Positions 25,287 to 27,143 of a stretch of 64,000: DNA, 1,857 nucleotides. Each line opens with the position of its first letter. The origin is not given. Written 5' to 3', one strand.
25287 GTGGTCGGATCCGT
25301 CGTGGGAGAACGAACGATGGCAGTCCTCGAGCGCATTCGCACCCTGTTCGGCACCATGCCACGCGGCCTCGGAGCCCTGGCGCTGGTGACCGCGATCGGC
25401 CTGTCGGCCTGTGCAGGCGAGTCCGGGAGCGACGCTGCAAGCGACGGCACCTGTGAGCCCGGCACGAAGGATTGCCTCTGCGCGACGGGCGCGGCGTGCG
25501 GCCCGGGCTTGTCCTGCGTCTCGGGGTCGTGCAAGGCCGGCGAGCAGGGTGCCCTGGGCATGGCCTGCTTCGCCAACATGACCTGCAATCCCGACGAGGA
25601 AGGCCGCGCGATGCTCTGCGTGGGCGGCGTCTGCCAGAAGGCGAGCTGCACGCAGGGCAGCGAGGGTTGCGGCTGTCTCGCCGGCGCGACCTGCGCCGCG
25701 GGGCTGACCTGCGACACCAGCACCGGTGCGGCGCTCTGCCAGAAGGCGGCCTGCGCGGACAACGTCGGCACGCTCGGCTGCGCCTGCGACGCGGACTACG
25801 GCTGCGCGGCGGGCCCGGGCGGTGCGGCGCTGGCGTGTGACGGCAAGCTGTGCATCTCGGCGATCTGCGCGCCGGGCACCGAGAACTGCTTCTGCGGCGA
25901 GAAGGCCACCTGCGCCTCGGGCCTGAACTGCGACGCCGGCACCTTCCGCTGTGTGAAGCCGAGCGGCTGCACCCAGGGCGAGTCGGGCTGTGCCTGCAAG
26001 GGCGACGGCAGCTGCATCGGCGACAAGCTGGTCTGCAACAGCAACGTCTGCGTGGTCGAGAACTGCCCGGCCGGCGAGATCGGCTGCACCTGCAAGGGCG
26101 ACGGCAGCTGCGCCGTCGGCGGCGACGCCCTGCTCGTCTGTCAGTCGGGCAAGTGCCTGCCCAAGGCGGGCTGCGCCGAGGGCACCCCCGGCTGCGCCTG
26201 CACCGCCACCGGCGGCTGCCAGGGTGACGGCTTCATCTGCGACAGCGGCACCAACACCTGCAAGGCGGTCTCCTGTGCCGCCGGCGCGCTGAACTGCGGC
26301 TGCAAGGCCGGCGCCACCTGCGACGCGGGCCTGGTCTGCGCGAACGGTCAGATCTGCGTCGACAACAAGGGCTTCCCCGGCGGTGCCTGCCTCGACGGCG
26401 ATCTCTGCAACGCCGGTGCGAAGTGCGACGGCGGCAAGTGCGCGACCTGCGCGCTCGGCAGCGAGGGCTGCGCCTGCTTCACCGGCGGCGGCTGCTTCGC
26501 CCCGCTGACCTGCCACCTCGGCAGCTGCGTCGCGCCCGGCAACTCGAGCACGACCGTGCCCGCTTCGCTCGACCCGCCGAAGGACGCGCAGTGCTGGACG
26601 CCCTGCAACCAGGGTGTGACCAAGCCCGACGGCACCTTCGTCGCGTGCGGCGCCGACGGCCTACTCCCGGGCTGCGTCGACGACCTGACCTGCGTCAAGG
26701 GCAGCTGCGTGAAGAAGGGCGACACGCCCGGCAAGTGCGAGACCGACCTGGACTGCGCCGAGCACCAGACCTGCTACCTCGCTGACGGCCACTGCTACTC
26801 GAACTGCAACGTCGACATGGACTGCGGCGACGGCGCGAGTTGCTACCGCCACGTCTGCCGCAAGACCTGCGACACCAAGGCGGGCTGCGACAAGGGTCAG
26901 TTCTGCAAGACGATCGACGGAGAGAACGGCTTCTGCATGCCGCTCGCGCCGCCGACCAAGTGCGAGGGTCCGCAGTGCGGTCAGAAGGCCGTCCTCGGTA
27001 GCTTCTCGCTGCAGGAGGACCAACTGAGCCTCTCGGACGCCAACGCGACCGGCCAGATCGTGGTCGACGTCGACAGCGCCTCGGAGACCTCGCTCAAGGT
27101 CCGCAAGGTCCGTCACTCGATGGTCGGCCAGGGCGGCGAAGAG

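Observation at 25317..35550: Twin giant lipoproteins: shared Cys-module array, different effector-like C-terminal regions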

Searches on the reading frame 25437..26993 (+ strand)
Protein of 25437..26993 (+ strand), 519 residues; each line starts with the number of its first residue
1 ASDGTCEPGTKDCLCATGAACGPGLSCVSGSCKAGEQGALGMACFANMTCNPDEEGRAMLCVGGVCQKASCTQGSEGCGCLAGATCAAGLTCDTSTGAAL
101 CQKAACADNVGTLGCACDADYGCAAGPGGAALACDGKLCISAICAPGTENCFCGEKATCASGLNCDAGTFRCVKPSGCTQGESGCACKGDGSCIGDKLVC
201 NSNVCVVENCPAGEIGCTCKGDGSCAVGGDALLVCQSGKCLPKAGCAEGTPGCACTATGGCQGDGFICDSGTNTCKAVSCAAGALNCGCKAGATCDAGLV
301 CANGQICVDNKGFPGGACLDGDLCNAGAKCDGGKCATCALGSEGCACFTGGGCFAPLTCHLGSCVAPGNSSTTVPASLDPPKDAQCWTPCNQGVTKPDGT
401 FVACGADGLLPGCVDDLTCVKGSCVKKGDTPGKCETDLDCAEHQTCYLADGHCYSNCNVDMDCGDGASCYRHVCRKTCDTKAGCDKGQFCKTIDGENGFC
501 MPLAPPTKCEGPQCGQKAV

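Call 39: search_protein_families(library=pfam, proteins=[window:25437-26993:+], max_evalue=10)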
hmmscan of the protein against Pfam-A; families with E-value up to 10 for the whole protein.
window:25437-26993:+ (519 aa): 1 family
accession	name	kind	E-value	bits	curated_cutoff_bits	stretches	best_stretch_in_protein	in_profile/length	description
PF23416.1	DUF7107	-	0.0093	16.7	24.6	3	413-447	8-42/48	Domain of unknown function (DUF7107)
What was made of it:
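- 26592..26981 (+): p1 conserved Cys-rich neck (about residues 426-555). Unlike the modules, it is present in nearly all family members. There is only a weak DUF7107 hit, E 0.009 (call 39).
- On EGF / EB / VWC-type cysteine modules: A Pfam scan of both arrays at E<=10 returned only a weak DUF7107 hit, outside the module region (call 39).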

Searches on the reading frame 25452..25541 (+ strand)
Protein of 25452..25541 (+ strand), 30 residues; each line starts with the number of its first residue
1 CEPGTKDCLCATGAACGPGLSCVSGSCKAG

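Call 104: search_solved_structures(query=A6, max_evalue=10, show_alignments=2)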
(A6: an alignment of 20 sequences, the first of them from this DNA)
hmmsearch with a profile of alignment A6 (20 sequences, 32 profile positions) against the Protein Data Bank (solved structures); distinct sequences matched with E-value up to 10: 1.
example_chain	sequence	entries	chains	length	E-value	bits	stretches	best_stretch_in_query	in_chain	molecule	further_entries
1imt_A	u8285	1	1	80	0.35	14.2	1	13-29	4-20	INTESTINAL TOXIN 1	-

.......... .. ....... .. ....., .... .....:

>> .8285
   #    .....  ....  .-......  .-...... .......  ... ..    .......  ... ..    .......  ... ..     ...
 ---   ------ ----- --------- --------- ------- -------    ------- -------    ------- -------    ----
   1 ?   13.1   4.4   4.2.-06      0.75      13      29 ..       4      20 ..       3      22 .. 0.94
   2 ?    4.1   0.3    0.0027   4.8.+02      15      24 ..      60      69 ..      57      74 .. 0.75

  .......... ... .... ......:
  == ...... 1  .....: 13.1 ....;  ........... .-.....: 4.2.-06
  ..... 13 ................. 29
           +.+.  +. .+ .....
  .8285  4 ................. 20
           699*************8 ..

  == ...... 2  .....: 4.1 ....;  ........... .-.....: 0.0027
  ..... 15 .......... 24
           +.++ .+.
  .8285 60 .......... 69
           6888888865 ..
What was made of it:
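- On EGF / EB / VWC-type cysteine modules: The module profile against the PDB gave a best E of 0.35 (call 104).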
